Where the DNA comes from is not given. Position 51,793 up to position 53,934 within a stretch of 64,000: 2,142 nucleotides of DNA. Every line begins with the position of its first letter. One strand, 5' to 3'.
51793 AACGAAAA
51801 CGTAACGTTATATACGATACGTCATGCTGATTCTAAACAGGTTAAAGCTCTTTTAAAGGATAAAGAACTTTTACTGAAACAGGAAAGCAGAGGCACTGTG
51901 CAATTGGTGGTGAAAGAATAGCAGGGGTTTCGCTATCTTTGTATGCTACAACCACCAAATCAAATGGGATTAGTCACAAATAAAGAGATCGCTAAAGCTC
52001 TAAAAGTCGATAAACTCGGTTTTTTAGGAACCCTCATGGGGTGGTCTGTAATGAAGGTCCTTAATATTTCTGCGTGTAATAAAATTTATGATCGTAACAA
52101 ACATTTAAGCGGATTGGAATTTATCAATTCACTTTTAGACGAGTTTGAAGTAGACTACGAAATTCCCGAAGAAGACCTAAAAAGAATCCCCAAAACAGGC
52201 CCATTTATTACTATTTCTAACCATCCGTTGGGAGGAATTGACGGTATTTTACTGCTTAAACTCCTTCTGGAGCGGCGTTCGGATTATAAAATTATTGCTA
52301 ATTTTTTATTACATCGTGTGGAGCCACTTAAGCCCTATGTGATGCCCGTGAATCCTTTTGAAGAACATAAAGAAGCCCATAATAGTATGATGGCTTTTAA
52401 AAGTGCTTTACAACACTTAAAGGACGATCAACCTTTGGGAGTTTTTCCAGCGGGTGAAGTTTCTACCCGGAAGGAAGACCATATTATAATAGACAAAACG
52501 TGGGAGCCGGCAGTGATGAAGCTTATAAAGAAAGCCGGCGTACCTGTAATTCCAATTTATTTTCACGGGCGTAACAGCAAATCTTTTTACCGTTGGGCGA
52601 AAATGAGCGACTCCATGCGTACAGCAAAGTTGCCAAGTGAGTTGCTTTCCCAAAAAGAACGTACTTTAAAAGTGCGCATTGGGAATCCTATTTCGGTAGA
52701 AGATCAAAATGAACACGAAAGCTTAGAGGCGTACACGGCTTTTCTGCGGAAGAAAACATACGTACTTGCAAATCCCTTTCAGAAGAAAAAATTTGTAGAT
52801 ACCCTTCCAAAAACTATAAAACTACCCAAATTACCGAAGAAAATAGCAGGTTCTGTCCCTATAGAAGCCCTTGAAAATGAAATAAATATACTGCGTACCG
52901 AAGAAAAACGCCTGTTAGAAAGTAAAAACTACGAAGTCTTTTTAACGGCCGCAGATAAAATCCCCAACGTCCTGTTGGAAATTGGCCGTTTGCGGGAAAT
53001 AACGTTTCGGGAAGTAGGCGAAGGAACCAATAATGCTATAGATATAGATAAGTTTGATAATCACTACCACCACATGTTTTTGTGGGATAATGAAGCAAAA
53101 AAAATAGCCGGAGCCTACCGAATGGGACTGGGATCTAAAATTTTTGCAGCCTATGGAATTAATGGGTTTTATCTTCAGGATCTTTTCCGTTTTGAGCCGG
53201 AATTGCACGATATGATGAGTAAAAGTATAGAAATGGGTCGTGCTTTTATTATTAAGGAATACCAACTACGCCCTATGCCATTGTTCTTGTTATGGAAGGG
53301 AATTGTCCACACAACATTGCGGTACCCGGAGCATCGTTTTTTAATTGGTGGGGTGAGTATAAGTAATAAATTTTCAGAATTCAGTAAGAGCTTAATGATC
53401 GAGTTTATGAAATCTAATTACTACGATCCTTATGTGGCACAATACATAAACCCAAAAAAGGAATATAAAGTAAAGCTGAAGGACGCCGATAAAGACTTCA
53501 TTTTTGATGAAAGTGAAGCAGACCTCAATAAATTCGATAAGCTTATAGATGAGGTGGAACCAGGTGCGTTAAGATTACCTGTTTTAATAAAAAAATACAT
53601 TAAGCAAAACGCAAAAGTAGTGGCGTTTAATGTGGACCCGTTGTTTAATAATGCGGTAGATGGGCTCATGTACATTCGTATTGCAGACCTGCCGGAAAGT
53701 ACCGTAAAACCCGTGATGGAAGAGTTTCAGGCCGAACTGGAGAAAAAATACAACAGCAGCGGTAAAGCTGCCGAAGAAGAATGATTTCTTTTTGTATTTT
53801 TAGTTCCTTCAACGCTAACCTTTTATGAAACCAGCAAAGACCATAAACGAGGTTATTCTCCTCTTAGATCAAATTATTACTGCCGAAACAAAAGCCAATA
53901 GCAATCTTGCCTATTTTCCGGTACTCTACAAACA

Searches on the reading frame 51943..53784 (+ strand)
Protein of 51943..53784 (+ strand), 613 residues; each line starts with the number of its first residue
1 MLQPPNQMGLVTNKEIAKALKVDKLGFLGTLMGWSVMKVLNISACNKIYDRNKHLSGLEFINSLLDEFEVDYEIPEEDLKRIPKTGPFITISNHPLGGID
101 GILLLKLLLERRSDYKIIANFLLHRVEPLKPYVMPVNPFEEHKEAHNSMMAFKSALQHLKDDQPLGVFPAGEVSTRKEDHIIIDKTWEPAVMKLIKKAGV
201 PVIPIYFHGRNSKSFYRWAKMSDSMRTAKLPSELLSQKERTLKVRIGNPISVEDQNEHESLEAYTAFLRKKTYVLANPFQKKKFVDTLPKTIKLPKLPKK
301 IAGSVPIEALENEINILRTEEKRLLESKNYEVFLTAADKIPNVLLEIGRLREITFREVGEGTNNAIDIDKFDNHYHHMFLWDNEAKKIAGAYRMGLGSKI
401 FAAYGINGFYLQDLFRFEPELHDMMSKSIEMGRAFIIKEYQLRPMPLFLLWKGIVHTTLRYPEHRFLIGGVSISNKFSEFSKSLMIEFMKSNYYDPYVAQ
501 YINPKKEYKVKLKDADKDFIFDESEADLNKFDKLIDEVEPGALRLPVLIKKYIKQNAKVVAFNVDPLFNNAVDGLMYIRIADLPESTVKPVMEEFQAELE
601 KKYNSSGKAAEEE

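Call 60: search_protein_representatives(protein=window:51943-53784:+)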
Query: 613 residues. Proteins with E-value up to 0.001 (for the whole library): 6022; up to 1e-10: 3765; up to 1e-30: 1442. The best 150 are listed.
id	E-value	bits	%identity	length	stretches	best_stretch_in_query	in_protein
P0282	7.1e-218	741.5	55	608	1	8-605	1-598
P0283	1.1e-196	671.6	52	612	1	8-605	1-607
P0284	1.3e-193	661.4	51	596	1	8-598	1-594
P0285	5.2e-185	633.0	46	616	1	8-602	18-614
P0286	2.0e-172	591.4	46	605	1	35-596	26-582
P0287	1.4e-169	582.0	46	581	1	8-587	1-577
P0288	3.7e-169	580.6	48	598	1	21-596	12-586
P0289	1.8e-166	571.7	47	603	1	9-596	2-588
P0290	2.0e-163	561.7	45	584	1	8-582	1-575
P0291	4.4e-156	537.5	43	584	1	34-589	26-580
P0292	1.9e-155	535.4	44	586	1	12-584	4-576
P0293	1.3e-153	529.3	43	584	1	8-586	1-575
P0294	8.4e-153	526.6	43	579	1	25-594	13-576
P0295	2.1e-152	525.3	43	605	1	9-585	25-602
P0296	7.1e-152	523.6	43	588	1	11-595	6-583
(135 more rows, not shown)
